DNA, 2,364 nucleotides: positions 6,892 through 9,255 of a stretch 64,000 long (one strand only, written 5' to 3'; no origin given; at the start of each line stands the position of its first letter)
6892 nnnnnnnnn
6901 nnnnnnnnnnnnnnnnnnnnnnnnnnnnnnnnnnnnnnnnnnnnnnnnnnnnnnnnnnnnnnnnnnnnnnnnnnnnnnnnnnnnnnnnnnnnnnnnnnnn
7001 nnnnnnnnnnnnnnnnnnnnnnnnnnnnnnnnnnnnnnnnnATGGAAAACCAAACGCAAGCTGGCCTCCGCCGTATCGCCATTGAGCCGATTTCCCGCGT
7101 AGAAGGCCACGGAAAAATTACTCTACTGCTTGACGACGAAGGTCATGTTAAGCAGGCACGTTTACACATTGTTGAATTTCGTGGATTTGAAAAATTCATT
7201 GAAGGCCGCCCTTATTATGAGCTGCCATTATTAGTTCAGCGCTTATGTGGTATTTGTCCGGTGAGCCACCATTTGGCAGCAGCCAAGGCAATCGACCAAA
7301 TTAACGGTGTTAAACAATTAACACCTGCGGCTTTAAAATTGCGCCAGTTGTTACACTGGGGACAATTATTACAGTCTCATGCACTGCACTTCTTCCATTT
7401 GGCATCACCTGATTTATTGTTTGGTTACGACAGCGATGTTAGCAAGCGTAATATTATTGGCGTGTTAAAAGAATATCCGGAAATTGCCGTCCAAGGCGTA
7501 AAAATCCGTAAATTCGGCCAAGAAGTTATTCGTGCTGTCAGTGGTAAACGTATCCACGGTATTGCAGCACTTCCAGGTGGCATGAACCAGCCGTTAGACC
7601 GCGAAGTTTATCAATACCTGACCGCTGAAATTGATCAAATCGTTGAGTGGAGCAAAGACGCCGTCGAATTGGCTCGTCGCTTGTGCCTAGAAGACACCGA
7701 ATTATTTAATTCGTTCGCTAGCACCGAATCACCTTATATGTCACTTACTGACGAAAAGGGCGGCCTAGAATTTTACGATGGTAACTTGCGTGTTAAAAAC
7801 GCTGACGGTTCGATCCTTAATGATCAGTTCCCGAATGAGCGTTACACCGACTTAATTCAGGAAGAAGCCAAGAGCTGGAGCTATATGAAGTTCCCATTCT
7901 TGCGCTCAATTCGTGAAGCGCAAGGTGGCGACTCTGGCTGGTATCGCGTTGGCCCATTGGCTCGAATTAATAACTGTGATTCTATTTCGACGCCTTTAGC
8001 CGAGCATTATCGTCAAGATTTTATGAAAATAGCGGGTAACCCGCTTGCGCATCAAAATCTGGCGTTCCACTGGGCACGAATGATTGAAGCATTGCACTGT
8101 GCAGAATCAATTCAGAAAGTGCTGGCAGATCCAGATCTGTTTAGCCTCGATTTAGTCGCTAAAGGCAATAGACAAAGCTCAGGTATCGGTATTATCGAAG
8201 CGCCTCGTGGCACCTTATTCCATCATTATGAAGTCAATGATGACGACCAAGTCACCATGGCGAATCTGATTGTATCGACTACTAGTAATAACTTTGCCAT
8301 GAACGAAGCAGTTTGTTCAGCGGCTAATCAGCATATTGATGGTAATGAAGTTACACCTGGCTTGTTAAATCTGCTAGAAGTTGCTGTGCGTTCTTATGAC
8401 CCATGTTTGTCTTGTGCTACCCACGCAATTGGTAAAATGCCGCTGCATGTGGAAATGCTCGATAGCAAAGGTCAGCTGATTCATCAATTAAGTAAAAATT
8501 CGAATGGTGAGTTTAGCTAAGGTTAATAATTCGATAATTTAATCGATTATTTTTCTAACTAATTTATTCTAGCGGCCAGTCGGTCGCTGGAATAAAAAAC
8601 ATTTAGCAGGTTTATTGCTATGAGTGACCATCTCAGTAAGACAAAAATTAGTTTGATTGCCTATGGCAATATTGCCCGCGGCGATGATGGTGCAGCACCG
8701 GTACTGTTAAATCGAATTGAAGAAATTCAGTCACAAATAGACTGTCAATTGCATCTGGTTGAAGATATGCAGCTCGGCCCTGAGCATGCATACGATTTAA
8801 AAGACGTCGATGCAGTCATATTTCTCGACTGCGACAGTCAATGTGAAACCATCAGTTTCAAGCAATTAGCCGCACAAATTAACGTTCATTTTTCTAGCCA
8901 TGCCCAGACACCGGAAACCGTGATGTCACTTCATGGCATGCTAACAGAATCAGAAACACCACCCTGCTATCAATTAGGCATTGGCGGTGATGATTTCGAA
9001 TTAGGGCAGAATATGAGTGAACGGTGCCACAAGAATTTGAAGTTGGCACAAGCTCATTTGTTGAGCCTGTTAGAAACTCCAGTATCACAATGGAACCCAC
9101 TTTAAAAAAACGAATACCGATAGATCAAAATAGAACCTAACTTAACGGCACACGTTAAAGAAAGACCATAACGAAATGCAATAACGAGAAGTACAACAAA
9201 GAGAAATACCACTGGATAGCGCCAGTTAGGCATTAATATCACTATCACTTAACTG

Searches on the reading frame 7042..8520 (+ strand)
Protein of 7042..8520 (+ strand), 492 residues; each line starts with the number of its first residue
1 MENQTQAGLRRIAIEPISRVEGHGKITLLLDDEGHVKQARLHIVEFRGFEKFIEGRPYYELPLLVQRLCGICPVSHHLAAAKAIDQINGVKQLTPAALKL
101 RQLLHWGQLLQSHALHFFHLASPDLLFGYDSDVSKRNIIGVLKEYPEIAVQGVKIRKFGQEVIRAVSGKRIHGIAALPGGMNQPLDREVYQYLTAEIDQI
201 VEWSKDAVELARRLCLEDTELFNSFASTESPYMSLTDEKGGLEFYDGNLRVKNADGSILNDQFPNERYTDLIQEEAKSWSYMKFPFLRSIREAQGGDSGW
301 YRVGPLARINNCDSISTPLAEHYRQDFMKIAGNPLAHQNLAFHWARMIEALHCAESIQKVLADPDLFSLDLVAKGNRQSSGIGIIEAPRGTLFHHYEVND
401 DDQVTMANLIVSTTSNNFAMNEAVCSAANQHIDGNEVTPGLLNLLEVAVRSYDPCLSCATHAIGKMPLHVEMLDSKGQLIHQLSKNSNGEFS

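Call 7: search_protein_families(library=ncbifam, proteins=[window:7042-8520:+], max_evalue=0.00001)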
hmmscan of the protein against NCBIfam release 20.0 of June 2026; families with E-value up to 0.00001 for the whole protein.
window:7042-8520:+ (492 aa): 11 families
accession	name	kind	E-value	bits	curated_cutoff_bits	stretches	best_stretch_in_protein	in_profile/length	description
NF041785.2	VhuA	equivalog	6.1e-119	397.3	800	1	11-430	3-415/418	F420-non-reducing hydrogenase Vhu subunit A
NF040828.1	sulfhyd_ShyA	equivalog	1.4e-55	188.9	700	1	12-463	3-413/415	NAD(P)-dependent hydrogenase/sulfhydrogenase 2 subunit alpha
TIGR03295.1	frhA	equivalog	1.6e-46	159.1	392.5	1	11-463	4-397/412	coenzyme F420 hydrogenase subunit alpha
NF033181.1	NiFeSe_hydrog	equivalog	1e-45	156.6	600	2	10-131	2-121/507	nickel-dependent hydrogenase large subunit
NF045518.1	H2_NiFeSe_large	exception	3.8e-43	148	780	2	11-201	3-199/485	NiFeSe hydrogenase large subunit HysA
NF040832.1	sulfhyd_HydA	equivalog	3e-39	135.3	880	1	12-462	5-423/426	NADPH-dependent hydrogenase/sulfhydrogenase 1 subunit alpha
NF007550.0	PRK10170.1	equivalog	5.7e-21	74.5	1101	2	7-126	15-132/597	Ni/Fe-hydrogenase large subunit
NF007778.0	PRK10467.1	equivalog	8.1e-21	73.9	969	1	10-124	3-115/567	hydrogenase 2 large subunit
NF041786.2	VhuU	equivalog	1.8e-10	40.5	70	1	441-465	7-31/45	F420-non-reducing hydrogenase selenoprotein subunit VhuU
NF004739.1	PRK06075.1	equivalog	1.3e-09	37.4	360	0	23-105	13-96/384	NADH-quinone oxidoreductase subunit D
TIGR01962.1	NuoD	equivalog_domain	4.9e-06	25.7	459.35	0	22-115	14-108/386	NADH dehydrogenase (quinone) subunit D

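Call 45: find_homologous_proteins(query=window:7042-8520:+, max_evalue=1e-50)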
Query window:7042-8520:+ (492 aa): 8000 proteins with E <= 1e-50 among 8000 candidates; the best 120 are listed.
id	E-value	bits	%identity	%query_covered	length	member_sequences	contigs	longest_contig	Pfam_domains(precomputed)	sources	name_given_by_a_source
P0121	0.0e+0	1129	100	100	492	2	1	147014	PF00374.25,PF27537.1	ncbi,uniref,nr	ncbi:Ni/Fe hydrogenase subunit alpha [Pelagibaculum spongiae]|uniref:Ni/Fe hydrogenase subunit alpha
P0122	2.7e-239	813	70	99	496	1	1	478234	PF00374.25,PF27537.1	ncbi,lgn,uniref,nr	ncbi:NAD-reducing hydrogenase HoxS subunit beta [BD1-7 clade bacterium]|uniref:NAD-reducing hydrogen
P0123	2.8e-230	784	67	99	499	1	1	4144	PF00374.25,PF27537.1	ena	-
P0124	2.7e-224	764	66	100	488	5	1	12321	PF00374.25,PF27537.1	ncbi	-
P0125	2.1e-222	758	66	100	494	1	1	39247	PF00374.25,PF27537.1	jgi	jgi:NAD-reducing hydrogenase large subunit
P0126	3.0e-213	727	64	98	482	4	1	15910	PF00374.25,PF27537.1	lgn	-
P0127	3.0e-213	727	63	98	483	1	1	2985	PF00374.25,PF27537.1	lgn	-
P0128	4.6e-212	724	65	100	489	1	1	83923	PF00374.25,PF27537.1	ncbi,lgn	-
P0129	1.9e-210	718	64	98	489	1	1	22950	PF00374.25,PF27537.1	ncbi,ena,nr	ncbi:MAG: Ni/Fe hydrogenase subunit alpha [Ketobacteraceae bacterium]|nr:Ni/Fe hydrogenase subunit a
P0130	3.0e-210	718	64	99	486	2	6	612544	PF00374.25,PF27537.1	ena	-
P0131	7.2e-210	716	65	98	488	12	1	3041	PF00374.25,PF27537.1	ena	-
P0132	1.0e-209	716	62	98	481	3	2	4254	PF00374.25,PF27537.1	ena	-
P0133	1.2e-209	716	64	98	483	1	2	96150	PF00374.25,PF27537.1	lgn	-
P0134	4.8e-209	714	62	98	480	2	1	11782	PF00374.25,PF27537.1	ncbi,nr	ncbi:MAG: Ni/Fe hydrogenase subunit alpha [Pseudomonadales bacterium]|nr:Ni/Fe hydrogenase subunit a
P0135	1.3e-208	712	63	98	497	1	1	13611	PF00374.25,PF27537.1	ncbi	-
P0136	1.1e-207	709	64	99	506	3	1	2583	PF00374.25,PF27537.1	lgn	-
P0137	6.2e-207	707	62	98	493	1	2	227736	PF00374.25,PF27537.1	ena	-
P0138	1.4e-206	705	63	99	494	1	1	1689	PF00374.25,PF27537.1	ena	-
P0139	2.2e-206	705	65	98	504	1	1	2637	PF00374.25,PF27537.1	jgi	jgi:NAD-reducing hydrogenase large subunit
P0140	5.9e-206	703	62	98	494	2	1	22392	PF00374.25,PF27537.1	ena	-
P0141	6.9e-206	703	63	99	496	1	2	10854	PF00374.25,PF27537.1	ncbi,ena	-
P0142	1.5e-205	702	62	99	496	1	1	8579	PF00374.25,PF27537.1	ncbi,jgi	jgi:NAD-reducing hydrogenase large subunit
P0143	2.5e-205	701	63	99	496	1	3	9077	PF00374.25,PF27537.1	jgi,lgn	jgi:NAD-reducing hydrogenase large subunit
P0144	3.6e-205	701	63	98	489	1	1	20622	PF00374.25,PF27537.1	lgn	-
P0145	3.8e-205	701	62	99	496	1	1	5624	PF00374.25,PF27537.1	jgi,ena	jgi:NAD-reducing hydrogenase large subunit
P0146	5.5e-205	700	61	100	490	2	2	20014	PF00374.25,PF27537.1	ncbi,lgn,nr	ncbi:MAG: Ni/Fe hydrogenase subunit alpha [Gammaproteobacteria bacterium]|nr:Ni/Fe hydrogenase subun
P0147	7.9e-205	700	62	99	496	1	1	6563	PF00374.25,PF27537.1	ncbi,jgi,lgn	jgi:NAD-reducing hydrogenase large subunit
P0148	8.0e-205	700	62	99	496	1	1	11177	PF00374.25,PF27537.1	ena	-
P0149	8.2e-205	700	62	99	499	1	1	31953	PF00374.25,PF27537.1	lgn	-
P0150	8.8e-205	700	62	99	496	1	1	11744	PF00374.25,PF27537.1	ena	-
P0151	1.2e-204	699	62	98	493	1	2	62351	PF00374.25,PF27537.1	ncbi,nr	ncbi:MAG: Ni/Fe hydrogenase subunit alpha [Zetaproteobacteria bacterium]|nr:Ni/Fe hydrogenase subuni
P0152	1.5e-204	699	63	99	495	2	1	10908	PF00374.25,PF27537.1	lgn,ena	-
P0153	1.5e-204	699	61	98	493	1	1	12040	PF00374.25,PF27537.1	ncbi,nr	ncbi:MAG: Ni/Fe hydrogenase subunit alpha [Gammaproteobacteria bacterium]|nr:Ni/Fe hydrogenase subun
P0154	2.1e-204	698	62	99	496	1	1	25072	PF00374.25,PF27537.1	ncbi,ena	-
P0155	2.7e-204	698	63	98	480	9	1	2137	PF00374.25,PF27537.1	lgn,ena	-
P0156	2.9e-204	698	62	98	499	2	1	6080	PF00374.25,PF27537.1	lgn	-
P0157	3.9e-204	697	62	98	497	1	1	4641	PF00374.25,PF27537.1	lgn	-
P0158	4.2e-204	697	62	99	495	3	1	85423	PF00374.25,PF27537.1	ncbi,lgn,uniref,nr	ncbi:Ni/Fe hydrogenase subunit alpha [Nitrosomonas sp.]|uniref:Ni/Fe hydrogenase subunit alpha n=1 T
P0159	4.2e-204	697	62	99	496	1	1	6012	PF00374.25,PF27537.1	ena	-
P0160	4.3e-204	697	62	99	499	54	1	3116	PF00374.25,PF27537.1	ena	-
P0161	4.4e-204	697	62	99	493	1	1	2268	PF00374.25,PF27537.1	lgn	-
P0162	4.6e-204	697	62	99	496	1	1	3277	PF00374.25,PF27537.1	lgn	-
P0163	4.6e-204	697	62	99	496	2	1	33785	PF00374.25,PF27537.1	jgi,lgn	-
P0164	4.7e-204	697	62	99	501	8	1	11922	PF00374.25,PF27537.1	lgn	-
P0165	5.9e-204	697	62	99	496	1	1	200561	PF00374.25,PF27537.1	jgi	-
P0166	7.7e-204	696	62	98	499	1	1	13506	PF00374.25,PF27537.1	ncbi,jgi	ncbi:MAG: hypothetical protein RL563_1764 [Pseudomonadota bacterium]|jgi:NAD-reducing hydrogenase la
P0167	8.4e-204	696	62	99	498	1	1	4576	PF00374.25,PF27537.1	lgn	-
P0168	1.4e-203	696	62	99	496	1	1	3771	PF00374.25,PF27537.1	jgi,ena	jgi:NAD-reducing hydrogenase large subunit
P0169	1.4e-203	696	62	98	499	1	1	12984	PF00374.25,PF27537.1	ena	-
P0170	1.5e-203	695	62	98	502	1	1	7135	PF00374.25,PF27537.1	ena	-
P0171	1.5e-203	695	62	98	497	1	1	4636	PF00374.25,PF27537.1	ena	-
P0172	1.8e-203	695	63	98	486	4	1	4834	PF00374.25,PF27537.1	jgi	-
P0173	1.8e-203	695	62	99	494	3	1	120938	PF00374.25,PF27537.1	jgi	-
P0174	2.0e-203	695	62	98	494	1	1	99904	PF00374.25,PF27537.1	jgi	jgi:NAD-reducing hydrogenase large subunit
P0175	2.0e-203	695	62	98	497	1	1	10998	PF00374.25,PF27537.1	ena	-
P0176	2.3e-203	695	60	100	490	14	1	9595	PF00374.25,PF27537.1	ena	-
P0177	3.5e-203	694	64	98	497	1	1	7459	PF00374.25,PF27537.1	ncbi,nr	ncbi:MAG: Ni/Fe hydrogenase subunit alpha [Gammaproteobacteria bacterium]|nr:Ni/Fe hydrogenase subun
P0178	3.6e-203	694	62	99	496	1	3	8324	PF00374.25,PF27537.1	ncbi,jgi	jgi:NAD-reducing hydrogenase large subunit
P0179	3.9e-203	694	62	99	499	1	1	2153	PF00374.25,PF27537.1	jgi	jgi:NAD-reducing hydrogenase large subunit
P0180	3.9e-203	694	62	100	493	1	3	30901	PF00374.25,PF27537.1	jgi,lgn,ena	jgi:NAD-reducing hydrogenase large subunit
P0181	4.1e-203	694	62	100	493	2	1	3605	PF00374.25,PF27537.1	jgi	jgi:NAD-reducing hydrogenase large subunit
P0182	4.2e-203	694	60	98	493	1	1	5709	PF00374.25,PF27537.1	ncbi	-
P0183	4.2e-203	694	61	100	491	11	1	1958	PF00374.25,PF27537.1,PF00346.25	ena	-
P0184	4.7e-203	694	62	98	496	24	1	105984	PF00374.25,PF27537.1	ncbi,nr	ncbi:MAG: Ni/Fe hydrogenase subunit alpha [Methylomonas sp.]|nr:MAG: Ni/Fe hydrogenase subunit alpha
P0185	4.8e-203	694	62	100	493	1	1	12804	PF00374.25,PF27537.1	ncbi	-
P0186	4.8e-203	694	62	100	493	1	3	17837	PF00374.25,PF27537.1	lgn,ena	-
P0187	5.1e-203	694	61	100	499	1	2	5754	PF00374.25,PF27537.1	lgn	-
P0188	5.3e-203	694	63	98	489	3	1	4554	PF00374.25,PF27537.1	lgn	-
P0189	6.0e-203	693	61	99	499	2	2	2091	PF00374.25,PF27537.1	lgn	-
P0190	6.3e-203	693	62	98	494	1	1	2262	PF00374.25,PF27537.1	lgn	-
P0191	7.1e-203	693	62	99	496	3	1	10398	PF00374.25,PF27537.1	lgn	-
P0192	7.3e-203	693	62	99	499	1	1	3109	PF00374.25,PF27537.1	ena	-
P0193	7.7e-203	693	61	98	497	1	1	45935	PF00374.25,PF27537.1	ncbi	ncbi:MAG: Ni/Fe hydrogenase subunit alpha [Gammaproteobacteria bacterium]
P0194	7.9e-203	693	61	99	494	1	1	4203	PF00374.25,PF27537.1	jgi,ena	-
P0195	8.8e-203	693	61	100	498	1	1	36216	PF00374.25,PF27537.1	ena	-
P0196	8.8e-203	693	62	99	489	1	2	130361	PF00374.25,PF27537.1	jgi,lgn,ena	-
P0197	9.8e-203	693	61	99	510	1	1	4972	PF00374.25,PF27537.1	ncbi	-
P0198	1.1e-202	693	62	99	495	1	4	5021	PF00374.25,PF27537.1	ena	-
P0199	1.1e-202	693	61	98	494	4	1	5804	PF00374.25,PF27537.1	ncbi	-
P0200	1.1e-202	693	62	99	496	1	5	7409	PF00374.25,PF27537.1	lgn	-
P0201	1.2e-202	693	61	98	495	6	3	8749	PF00374.25,PF27537.1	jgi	jgi:NAD-reducing hydrogenase large subunit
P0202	1.3e-202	692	61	98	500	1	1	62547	PF00374.25,PF27537.1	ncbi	ncbi:MAG: Ni/Fe hydrogenase subunit alpha [Methylomonas sp.]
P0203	1.5e-202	692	63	98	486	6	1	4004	PF00374.25,PF27537.1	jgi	-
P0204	1.7e-202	692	62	98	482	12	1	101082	PF00374.25,PF27537.1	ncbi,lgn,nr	ncbi:MAG: Ni/Fe hydrogenase subunit alpha [Gammaproteobacteria bacterium]|nr:Ni/Fe hydrogenase subun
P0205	2.0e-202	692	63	99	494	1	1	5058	PF00374.25,PF27537.1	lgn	-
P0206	2.1e-202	692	61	99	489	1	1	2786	PF00374.25,PF27537.1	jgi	-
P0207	2.2e-202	692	61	100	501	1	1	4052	PF00374.25,PF27537.1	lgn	-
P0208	2.3e-202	692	61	99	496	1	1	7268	PF00374.25,PF27537.1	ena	-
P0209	2.5e-202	691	62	98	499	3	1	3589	PF00374.25,PF27537.1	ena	-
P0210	2.5e-202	691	62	99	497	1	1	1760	PF00374.25,PF27537.1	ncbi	-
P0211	2.5e-202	691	62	98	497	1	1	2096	PF00374.25,PF27537.1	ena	-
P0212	2.8e-202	691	63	98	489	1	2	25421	PF00374.25,PF27537.1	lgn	-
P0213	2.8e-202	691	62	98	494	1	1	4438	PF00374.25,PF27537.1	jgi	-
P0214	2.8e-202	691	62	99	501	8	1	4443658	PF00374.25,PF27537.1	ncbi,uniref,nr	ncbi:Ni/Fe hydrogenase subunit alpha [Methylomonas sp. EFPC3]|uniref:Ni/Fe hydrogenase subunit alpha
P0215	2.9e-202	691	61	99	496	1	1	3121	PF00374.25,PF27537.1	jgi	-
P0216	3.0e-202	691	61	100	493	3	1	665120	PF00374.25,PF27537.1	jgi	jgi:NAD-reducing hydrogenase large subunit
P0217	3.3e-202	691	62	98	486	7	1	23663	PF00374.25,PF27537.1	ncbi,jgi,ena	-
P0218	3.3e-202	691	61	99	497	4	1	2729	PF00374.25,PF27537.1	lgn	-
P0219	3.4e-202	691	62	100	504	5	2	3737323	PF00374.25,PF27537.1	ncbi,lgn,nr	ncbi:MAG: Ni/Fe hydrogenase subunit alpha [Nitrosomonas sp.]|nr:Ni/Fe hydrogenase subunit alpha [Nit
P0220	3.4e-202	691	62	99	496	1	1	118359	PF00374.25,PF27537.1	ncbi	-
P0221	3.4e-202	691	62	100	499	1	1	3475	PF00374.25,PF27537.1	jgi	jgi:NAD-reducing hydrogenase large subunit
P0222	3.6e-202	691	61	99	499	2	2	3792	PF00374.25,PF27537.1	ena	-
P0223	3.8e-202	691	60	100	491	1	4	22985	PF00374.25,PF27537.1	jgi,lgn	jgi:NAD-reducing hydrogenase large subunit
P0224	4.5e-202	691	62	99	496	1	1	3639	PF00374.25,PF27537.1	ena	-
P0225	5.4e-202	690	60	100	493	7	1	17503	PF00374.25,PF27537.1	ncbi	-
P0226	5.4e-202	690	62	100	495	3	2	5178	PF00374.25,PF27537.1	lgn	-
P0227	5.6e-202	690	60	100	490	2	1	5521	PF00374.25,PF27537.1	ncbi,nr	ncbi:MAG: Ni/Fe hydrogenase subunit alpha [Gammaproteobacteria bacterium]|nr:Ni/Fe hydrogenase subun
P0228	6.0e-202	690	61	99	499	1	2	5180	PF00374.25,PF27537.1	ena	-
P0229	6.3e-202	690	62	99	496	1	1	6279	PF00374.25,PF27537.1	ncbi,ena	-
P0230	6.6e-202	690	61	99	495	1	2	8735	PF00374.25,PF27537.1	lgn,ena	-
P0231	6.8e-202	690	61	98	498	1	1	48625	PF00374.25,PF27537.1,PF00346.25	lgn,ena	-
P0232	7.5e-202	690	61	99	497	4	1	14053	PF00374.25,PF27537.1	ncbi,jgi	-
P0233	9.0e-202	690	62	98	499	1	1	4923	PF00374.25,PF27537.1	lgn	-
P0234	9.5e-202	690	61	99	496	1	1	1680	PF00374.25,PF27537.1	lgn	-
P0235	9.7e-202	689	61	99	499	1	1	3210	PF00374.25,PF27537.1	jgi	jgi:NAD-reducing hydrogenase large subunit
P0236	1.0e-201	689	62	99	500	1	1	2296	PF00374.25,PF27537.1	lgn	-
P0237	1.2e-201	689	62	99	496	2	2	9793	PF00374.25,PF27537.1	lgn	-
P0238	1.2e-201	689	61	98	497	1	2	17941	PF00374.25,PF27537.1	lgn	-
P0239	1.3e-201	689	62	98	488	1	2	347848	PF00374.25,PF27537.1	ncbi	-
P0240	1.3e-201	689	61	100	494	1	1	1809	PF00374.25,PF27537.1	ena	-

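Call 49: find_encoding_contigs(protein=P0121, flank=10000, max_places=2)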
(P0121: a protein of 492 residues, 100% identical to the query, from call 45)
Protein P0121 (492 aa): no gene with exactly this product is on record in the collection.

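Call 59: find_encoding_contigs(protein=P0122, flank=10000, max_places=1)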
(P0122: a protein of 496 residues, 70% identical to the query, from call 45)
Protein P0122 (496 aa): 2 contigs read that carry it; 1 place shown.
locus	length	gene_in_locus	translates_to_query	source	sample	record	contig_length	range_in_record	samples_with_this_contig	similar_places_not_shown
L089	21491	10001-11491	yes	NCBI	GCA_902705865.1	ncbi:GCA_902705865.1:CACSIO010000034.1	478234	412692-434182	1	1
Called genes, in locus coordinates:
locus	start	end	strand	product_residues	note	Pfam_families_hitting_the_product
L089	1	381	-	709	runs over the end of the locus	-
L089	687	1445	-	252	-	PF13489:Methyltransf_23, PF08241:Methyltransf_11, PF08242:Methyltransf_12, PF13649:Methyltransf_25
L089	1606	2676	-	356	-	PF00586:AIRS, PF02769:AIRS_C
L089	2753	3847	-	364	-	PF01924:HypD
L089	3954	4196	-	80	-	PF01455:HupF_HypC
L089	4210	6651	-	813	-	PF00708:Acylphosphatase, PF07503:zf-HYPF, PF01300:Sua5_yciO_yrdC, PF17788:HypF_C, PF22521:HypF_C_2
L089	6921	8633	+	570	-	PF01257:2Fe-2S_thioredx, PF01512:Complex1_51K, PF10531:SLBB (faint), PF10589:NADH_4Fe-4S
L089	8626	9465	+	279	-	PF13510:Fer2_4, PF00111:Fer2, PF10588:NADH-G_4Fe-4S_3, PF13459:Fer4_15, PF22117:Fer4_Nqo3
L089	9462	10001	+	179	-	PF01058:Oxidored_q6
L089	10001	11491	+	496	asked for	PF27537:HoxH, PF00374:NiFeSe_Hases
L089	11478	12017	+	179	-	-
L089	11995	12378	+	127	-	PF01155:HypA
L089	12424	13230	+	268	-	PF02492:cobW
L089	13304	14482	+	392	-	PF00266:Aminotran_5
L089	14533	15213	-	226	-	PF12973:Cupin_7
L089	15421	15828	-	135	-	PF07080:DUF1348, PF14534:DUF4440 (weak), PF12680:SnoaL_2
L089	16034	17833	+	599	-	PF00989:PAS, PF08448:PAS_4, PF13426:PAS_9, PF00158:Sigma54_activat, PF14532:Sigma54_activ_2, PF07728:AAA_5, PF00004:AAA (faint), PF25601:AAA_lid_14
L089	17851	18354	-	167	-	PF02627:CMD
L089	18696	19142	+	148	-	PF00582:Usp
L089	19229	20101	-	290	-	PF00296:Bac_luciferase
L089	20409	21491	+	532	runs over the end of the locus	PF00463:ICL, PF13714:PEP_mutase, PF00463:ICL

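Call 60: find_encoding_contigs(protein=P0128, flank=10000, max_places=1)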
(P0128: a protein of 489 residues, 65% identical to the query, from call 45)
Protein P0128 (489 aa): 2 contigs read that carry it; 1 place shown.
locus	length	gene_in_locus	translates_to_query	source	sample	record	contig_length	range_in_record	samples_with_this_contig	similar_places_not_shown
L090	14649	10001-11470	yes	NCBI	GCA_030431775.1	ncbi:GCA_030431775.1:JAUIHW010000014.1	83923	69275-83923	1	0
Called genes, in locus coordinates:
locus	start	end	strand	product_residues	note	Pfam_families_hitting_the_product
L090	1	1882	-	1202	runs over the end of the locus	PF01855:POR_N, PF17147:PFOR_II, PF01558:POR, PF10371:EKR, PF12838:Fer4_7, PF13187:Fer4_9, PF13237:Fer4_10, PF13484:Fer4_16, +6 more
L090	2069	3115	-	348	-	PF00586:AIRS, PF02769:AIRS_C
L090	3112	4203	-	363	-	PF01924:HypD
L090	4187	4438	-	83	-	PF01455:HupF_HypC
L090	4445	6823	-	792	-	PF00708:Acylphosphatase, PF07503:zf-HYPF, PF01300:Sua5_yciO_yrdC, PF17788:HypF_C, PF22521:HypF_C_2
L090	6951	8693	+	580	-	PF01257:2Fe-2S_thioredx, PF01512:Complex1_51K, PF10589:NADH_4Fe-4S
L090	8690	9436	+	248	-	PF13510:Fer2_4, PF00111:Fer2 (weak), PF10588:NADH-G_4Fe-4S_3, PF22117:Fer4_Nqo3 (weak), PF13459:Fer4_15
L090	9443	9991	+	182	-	PF01058:Oxidored_q6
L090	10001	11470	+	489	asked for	PF27537:HoxH, PF00374:NiFeSe_Hases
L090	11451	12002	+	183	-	-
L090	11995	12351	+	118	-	PF01155:HypA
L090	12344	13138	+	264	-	PF02492:cobW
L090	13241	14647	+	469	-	?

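Call 75: find_homologous_proteins(query=L089:2753-3847:-, max_evalue=1e-40)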
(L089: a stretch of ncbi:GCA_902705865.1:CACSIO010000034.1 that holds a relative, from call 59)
Query L089:2753-3847:- (364 aa): 8000 proteins with E <= 1e-40 among 8000 candidates; the best 120 are listed.
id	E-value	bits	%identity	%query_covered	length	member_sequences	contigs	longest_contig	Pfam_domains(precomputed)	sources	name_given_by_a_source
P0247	1.7e-242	822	100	100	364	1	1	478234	PF01924.22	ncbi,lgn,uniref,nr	ncbi:Hydrogenase maturation factor HypD [BD1-7 clade bacterium]|uniref:Hydrogenase maturation factor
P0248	2.5e-137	476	59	99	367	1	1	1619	PF01924.22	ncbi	-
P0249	2.8e-137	476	58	99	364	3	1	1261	PF01924.22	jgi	-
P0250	3.3e-137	475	57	100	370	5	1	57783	PF01924.22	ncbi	ncbi:MAG: hydrogenase formation protein HypD [Solirubrobacteraceae bacterium]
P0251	8.2e-137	474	59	99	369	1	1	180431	PF01924.22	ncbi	-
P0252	1.3e-136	473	58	99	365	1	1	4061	PF01924.22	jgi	jgi:hydrogenase expression/formation protein HypD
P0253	1.5e-136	473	59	99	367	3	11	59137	PF01924.22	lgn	-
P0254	1.8e-136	473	58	99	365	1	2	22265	PF01924.22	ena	-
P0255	2.1e-136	473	-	-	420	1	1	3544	PF01924.22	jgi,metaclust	metaclust:\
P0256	6.2e-136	471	58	99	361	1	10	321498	PF01924.22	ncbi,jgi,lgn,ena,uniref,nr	ncbi:hydrogenase formation protein HypD [bacterium (Candidatus Blackallbacteria) CG17_big_fil_post_r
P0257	6.9e-136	471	57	100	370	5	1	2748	PF01924.22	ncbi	-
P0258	8.1e-136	471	58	99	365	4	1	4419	PF01924.22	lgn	-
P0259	8.8e-136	471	58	99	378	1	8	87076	PF01924.22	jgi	jgi:hydrogenase expression/formation protein HypD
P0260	9.4e-136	471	59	98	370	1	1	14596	PF01924.22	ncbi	-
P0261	1.3e-135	470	57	99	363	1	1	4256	PF01924.22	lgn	-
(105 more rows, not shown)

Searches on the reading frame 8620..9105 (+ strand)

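Call 7: search_protein_families(library=ncbifam, proteins=[window:8620-9105:+], max_evalue=0.00001)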
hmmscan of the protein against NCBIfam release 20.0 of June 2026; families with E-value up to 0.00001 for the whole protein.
window:8620-9105:+ (161 aa): 1 family
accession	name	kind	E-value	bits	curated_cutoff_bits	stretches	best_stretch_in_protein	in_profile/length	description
TIGR00072.1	hydrog_prot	superfamily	3.2e-14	53.2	47.45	1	13-149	3-143/145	hydrogenase maturation protease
